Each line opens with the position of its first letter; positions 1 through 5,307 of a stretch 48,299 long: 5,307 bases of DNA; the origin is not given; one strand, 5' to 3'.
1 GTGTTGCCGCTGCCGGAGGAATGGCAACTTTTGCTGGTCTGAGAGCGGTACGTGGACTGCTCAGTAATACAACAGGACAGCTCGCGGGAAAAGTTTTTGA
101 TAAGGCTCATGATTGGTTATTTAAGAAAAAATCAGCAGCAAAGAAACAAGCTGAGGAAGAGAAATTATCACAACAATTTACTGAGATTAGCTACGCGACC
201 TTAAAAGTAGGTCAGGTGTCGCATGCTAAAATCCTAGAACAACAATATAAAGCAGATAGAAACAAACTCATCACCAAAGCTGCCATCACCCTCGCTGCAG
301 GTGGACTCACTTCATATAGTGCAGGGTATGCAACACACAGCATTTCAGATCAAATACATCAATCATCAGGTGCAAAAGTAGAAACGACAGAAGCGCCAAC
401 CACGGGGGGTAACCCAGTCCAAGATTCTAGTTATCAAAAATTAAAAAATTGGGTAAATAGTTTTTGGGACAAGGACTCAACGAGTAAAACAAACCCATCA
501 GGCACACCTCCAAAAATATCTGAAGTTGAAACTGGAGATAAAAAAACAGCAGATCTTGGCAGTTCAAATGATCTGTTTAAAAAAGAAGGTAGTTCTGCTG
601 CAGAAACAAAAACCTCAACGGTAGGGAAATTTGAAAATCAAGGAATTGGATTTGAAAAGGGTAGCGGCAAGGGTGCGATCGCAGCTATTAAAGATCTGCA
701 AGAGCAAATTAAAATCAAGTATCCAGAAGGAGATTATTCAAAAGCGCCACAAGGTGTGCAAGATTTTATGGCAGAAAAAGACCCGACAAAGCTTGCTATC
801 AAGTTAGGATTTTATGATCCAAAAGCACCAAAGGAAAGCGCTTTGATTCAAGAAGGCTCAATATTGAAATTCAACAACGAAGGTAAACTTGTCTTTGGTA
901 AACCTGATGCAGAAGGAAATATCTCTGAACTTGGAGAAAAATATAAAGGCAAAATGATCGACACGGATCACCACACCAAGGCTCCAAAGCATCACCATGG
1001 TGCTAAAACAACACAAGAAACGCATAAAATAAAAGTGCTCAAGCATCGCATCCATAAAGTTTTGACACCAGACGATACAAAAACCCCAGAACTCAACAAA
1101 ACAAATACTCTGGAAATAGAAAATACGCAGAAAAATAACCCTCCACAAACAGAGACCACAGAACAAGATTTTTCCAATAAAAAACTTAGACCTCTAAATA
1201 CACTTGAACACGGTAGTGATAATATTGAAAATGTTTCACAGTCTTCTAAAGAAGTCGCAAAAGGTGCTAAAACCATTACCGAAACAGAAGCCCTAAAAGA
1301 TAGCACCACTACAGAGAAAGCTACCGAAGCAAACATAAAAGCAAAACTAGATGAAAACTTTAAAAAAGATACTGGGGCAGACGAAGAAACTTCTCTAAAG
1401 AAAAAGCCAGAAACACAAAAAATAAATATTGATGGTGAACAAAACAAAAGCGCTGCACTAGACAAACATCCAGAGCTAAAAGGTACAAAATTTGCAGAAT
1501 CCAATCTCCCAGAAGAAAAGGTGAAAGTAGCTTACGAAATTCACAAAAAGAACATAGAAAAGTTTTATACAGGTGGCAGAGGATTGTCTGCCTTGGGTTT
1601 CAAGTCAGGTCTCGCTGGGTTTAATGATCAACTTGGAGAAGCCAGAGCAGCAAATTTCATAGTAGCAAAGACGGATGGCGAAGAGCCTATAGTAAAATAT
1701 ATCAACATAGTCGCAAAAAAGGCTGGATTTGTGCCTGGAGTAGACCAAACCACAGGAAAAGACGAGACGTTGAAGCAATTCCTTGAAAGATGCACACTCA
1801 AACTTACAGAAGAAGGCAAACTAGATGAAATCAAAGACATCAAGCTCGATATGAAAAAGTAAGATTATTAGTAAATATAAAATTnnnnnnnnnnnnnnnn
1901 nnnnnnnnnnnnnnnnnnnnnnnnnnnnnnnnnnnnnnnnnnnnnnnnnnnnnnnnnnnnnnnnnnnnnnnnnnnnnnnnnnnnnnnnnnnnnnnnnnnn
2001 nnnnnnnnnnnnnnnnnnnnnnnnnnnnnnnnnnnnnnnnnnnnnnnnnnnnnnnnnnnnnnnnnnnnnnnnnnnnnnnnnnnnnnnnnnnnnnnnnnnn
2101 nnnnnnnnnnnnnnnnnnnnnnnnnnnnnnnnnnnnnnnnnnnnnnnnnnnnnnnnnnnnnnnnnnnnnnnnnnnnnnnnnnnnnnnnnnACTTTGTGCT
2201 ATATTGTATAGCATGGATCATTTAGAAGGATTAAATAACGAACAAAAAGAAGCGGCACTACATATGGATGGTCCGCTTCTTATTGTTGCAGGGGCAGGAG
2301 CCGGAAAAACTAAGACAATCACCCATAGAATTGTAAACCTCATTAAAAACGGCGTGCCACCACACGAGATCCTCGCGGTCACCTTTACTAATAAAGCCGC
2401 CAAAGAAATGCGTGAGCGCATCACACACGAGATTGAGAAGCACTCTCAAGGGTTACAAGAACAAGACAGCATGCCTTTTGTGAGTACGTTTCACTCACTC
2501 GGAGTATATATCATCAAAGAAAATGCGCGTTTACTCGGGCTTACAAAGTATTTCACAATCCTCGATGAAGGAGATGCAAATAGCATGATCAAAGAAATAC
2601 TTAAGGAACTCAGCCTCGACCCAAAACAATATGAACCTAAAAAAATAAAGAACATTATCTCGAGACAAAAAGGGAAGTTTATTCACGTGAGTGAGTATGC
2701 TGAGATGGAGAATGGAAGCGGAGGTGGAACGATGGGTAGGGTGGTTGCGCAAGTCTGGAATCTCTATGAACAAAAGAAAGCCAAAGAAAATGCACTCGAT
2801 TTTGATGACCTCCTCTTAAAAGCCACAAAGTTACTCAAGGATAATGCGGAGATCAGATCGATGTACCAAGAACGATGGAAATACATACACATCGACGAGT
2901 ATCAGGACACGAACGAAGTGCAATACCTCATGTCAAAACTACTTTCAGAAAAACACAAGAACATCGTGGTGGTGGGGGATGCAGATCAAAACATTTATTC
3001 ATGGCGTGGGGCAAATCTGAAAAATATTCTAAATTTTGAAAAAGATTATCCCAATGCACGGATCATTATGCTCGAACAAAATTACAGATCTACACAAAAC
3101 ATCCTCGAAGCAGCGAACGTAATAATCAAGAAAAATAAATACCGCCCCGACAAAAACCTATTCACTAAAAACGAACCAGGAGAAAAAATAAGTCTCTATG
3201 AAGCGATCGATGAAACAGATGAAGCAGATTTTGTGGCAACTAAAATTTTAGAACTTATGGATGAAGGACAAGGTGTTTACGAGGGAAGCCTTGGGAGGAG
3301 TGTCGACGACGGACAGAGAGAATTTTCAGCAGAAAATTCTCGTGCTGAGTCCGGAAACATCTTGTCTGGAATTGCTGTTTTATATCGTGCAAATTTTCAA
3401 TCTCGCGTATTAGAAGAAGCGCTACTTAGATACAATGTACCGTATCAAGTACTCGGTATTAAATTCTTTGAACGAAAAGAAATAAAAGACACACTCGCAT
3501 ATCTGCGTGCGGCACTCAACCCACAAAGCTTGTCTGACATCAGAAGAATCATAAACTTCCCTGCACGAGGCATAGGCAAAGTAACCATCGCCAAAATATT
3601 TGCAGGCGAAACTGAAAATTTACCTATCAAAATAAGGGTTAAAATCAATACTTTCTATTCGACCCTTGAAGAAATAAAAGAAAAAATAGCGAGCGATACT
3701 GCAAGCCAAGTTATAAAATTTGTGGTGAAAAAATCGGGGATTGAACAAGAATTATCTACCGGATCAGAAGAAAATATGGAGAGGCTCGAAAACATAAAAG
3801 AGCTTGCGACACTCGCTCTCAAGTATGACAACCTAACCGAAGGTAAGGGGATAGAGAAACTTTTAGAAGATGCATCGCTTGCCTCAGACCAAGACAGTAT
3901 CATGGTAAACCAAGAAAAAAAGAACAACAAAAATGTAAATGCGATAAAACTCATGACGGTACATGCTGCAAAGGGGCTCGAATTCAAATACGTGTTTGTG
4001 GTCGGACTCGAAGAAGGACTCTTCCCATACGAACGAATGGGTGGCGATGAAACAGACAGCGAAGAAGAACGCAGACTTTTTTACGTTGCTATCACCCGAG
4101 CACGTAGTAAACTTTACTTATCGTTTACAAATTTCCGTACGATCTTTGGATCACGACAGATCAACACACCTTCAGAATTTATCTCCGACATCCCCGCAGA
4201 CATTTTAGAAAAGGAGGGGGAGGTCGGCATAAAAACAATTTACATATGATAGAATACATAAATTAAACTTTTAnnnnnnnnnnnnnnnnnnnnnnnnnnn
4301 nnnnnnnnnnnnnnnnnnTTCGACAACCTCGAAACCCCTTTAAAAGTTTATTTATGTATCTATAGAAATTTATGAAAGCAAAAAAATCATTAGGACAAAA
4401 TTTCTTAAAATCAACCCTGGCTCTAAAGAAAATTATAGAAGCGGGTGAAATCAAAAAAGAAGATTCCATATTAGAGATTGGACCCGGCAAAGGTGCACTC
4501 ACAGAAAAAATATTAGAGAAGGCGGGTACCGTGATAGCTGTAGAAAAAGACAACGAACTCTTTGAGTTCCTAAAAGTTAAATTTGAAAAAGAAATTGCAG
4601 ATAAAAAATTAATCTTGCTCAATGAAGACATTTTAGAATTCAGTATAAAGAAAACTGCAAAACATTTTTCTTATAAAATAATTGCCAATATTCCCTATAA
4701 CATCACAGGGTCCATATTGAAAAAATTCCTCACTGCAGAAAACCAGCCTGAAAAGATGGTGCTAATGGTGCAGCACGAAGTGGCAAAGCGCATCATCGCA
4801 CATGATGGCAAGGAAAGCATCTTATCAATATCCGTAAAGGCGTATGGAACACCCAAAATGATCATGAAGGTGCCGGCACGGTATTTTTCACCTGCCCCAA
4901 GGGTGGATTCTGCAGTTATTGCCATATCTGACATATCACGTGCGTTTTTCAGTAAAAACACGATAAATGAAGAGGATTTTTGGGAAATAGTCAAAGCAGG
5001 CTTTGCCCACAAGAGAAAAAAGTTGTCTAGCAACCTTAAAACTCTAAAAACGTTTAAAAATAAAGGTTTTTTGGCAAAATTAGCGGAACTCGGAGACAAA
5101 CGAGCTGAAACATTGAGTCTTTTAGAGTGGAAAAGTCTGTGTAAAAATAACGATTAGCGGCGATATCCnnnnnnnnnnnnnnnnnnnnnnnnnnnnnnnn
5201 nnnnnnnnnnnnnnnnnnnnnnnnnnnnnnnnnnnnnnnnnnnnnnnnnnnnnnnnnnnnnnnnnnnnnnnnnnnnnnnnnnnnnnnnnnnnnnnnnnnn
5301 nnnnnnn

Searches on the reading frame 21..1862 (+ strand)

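Call 30: search_protein_families(library=pfam, proteins=[window:21-1862:+], max_evalue=0.01)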
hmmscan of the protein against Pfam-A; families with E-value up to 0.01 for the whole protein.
window:21-1862:+ (613 aa): 1 family
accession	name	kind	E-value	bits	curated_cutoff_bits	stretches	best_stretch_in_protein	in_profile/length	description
PF19375.4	DurN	-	0.0053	17.3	23.9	0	130-155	39-64/103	DurN substrate-assisted peptide maturase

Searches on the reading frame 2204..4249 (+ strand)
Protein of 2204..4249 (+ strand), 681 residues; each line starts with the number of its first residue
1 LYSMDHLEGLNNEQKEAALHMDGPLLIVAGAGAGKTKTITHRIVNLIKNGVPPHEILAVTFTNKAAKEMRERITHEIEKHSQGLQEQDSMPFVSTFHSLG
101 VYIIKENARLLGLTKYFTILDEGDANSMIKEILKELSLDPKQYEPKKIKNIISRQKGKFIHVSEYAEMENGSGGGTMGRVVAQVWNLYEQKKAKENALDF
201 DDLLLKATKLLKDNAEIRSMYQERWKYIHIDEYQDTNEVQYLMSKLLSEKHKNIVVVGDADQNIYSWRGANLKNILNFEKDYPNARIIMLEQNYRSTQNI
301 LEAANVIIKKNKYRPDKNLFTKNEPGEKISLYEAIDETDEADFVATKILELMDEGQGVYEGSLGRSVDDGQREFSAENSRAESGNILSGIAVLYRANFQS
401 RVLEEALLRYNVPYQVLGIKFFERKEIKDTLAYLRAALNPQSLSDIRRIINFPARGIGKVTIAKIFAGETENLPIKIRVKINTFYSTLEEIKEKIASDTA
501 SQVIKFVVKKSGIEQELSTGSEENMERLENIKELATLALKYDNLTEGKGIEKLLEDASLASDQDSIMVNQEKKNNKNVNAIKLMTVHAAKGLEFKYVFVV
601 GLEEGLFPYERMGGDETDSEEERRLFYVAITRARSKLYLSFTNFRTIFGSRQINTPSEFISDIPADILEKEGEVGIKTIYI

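Call 30: search_protein_families(library=pfam, proteins=[window:2204-4249:+], max_evalue=0.01)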
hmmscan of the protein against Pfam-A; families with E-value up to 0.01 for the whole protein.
window:2204-4249:+ (681 aa): 10 families
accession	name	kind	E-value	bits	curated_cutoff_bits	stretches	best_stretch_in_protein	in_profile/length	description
PF00580.27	UvrD-helicase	-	7.9e-87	291.8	23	1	10-283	1-271/271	UvrD/REP helicase N-terminal domain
PF13361.12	UvrD_C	-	4.8e-66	224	25.6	1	288-642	1-348/350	UvrD-like helicase C-terminal domain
PF13245.12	AAA_19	-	1e-23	84.4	25.1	1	16-266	3-132/134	AAA domain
PF13538.12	UvrD_C_2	-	2e-11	44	27.4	1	583-639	4-51/52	UvrD-like helicase C-terminal domain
PF01443.25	Viral_helicase1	-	2.1e-08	34.7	21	1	562-638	158-225/228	Viral superfamily 1 RNA helicase core domain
PF13604.12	AAA_30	-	4.7e-08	33.4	27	1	10-106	2-96/191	AAA domain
PF13086.12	AAA_11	-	9.4e-06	26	27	1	10-262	2-249/257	AAA domain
PF13087.12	AAA_12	-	2.4e-05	24.4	27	0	522-638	83-189/195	AAA domain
PF13173.12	AAA_14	-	0.0019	18.6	27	0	191-258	28-97/129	AAA domain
PF21783.3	YNCE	-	0.0031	17.3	27.1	1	461-517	147-203/339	YNCE-like beta-propeller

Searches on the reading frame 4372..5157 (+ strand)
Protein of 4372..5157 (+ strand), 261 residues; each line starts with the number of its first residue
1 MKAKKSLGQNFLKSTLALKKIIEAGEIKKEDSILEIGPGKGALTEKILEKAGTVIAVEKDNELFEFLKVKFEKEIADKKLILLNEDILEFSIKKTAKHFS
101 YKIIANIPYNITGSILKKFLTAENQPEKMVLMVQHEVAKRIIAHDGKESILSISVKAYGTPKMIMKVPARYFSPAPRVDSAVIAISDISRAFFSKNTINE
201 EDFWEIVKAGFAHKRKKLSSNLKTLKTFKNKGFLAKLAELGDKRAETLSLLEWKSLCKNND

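Call 30: search_protein_families(library=pfam, proteins=[window:4372-5157:+], max_evalue=0.01)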
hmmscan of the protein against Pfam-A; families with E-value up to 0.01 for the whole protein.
window:4372-5157:+ (261 aa): 4 families
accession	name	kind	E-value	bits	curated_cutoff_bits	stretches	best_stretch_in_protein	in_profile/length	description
PF00398.26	RrnaAD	-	1.1e-56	192.2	24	1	2-228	3-229/263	Ribosomal RNA adenine dimethylase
PF01728.25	FtsJ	-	0.0018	18.6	24.1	1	18-234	9-146/181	FtsJ-like methyltransferase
PF01135.25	PCMT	-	0.0024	18.1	20.3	1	20-77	64-124/210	Protein-L-isoaspartate(D-aspartate) O-methyltransferase (PCMT)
PF13649.12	Methyltransf_25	-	0.0055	17.8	27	0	33-93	1-61/97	Methyltransferase domain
